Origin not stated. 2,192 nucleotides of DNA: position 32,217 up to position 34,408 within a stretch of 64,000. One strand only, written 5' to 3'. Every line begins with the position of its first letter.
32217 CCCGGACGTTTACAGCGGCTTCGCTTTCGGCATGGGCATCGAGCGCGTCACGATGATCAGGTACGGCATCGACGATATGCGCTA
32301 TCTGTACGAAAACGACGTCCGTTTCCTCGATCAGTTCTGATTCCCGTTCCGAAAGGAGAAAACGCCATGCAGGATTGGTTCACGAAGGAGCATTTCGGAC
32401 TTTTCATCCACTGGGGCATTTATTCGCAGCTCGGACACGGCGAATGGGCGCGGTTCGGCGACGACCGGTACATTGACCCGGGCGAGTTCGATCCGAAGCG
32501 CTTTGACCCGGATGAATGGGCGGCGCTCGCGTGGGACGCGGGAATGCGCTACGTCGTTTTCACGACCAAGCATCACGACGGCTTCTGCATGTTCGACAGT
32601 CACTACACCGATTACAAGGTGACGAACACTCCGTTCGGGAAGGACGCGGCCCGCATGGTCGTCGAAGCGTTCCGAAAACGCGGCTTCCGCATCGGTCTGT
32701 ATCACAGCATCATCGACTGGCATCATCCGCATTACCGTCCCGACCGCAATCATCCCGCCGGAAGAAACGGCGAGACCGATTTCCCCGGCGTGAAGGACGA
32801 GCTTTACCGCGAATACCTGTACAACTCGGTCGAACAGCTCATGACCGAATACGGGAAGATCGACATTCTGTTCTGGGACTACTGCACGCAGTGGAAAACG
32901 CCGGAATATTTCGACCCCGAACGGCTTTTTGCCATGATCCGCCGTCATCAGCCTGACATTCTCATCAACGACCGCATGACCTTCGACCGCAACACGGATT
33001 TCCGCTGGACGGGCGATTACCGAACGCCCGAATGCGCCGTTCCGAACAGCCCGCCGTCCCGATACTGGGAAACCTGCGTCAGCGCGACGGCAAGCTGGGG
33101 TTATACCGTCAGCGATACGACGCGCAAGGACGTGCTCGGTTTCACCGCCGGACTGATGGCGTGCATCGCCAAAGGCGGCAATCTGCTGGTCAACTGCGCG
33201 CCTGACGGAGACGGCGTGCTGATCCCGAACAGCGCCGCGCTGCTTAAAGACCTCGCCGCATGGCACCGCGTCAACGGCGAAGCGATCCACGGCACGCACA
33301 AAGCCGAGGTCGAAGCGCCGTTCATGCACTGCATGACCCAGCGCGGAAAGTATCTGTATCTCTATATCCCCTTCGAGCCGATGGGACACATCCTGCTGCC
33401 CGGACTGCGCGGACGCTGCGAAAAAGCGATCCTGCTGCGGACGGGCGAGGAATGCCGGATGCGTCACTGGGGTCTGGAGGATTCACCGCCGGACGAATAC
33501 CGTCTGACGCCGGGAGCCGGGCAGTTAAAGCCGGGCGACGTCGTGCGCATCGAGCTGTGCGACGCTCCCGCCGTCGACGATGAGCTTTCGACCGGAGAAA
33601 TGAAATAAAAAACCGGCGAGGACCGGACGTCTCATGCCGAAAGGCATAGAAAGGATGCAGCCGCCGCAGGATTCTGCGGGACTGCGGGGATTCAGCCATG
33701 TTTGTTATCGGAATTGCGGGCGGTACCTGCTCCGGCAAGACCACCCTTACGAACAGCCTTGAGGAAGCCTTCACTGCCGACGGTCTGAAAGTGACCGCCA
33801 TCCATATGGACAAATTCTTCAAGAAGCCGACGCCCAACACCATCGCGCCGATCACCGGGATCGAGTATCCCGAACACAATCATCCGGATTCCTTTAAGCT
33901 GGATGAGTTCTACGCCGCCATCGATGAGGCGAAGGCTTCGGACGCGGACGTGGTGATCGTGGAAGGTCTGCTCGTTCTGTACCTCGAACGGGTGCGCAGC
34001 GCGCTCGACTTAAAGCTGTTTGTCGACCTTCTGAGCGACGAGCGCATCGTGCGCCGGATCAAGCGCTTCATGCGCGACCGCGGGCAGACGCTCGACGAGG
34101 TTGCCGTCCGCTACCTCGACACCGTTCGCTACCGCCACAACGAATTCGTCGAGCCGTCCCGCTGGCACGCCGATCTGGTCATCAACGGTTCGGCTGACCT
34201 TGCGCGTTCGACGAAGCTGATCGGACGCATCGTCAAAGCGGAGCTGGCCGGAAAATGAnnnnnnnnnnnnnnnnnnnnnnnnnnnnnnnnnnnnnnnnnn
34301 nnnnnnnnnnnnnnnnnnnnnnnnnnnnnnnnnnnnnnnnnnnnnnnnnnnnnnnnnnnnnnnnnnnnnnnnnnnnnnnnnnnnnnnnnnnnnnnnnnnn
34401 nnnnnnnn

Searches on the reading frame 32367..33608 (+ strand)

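Call 59: search_protein_families(library=pfam, proteins=[window:32367-33608:+], max_evalue=0.00001)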
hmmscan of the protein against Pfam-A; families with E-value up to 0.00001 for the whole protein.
window:32367-33608:+ (413 aa): 1 family
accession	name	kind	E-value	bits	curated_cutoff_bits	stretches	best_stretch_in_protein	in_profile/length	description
PF01120.23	Alpha_L_fucos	-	1.8e-72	245.2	25.2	1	2-305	27-345/345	Alpha-L-fucosidase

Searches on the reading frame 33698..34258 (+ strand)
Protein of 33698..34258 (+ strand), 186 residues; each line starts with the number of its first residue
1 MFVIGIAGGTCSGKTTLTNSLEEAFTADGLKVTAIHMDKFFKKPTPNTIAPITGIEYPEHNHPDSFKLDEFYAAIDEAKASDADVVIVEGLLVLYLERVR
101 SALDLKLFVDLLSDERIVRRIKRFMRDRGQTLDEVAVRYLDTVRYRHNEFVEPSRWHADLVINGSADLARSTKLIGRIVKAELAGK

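Call 59: search_protein_families(library=pfam, proteins=[window:33698-34258:+], max_evalue=0.00001)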
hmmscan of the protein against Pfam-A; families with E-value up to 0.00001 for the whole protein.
window:33698-34258:+ (186 aa): 1 family
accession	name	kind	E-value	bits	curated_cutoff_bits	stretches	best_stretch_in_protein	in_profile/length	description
PF00485.24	PRK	-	1.2e-22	81.2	22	1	76-163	102-188/196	Phosphoribulokinase / Uridine kinase family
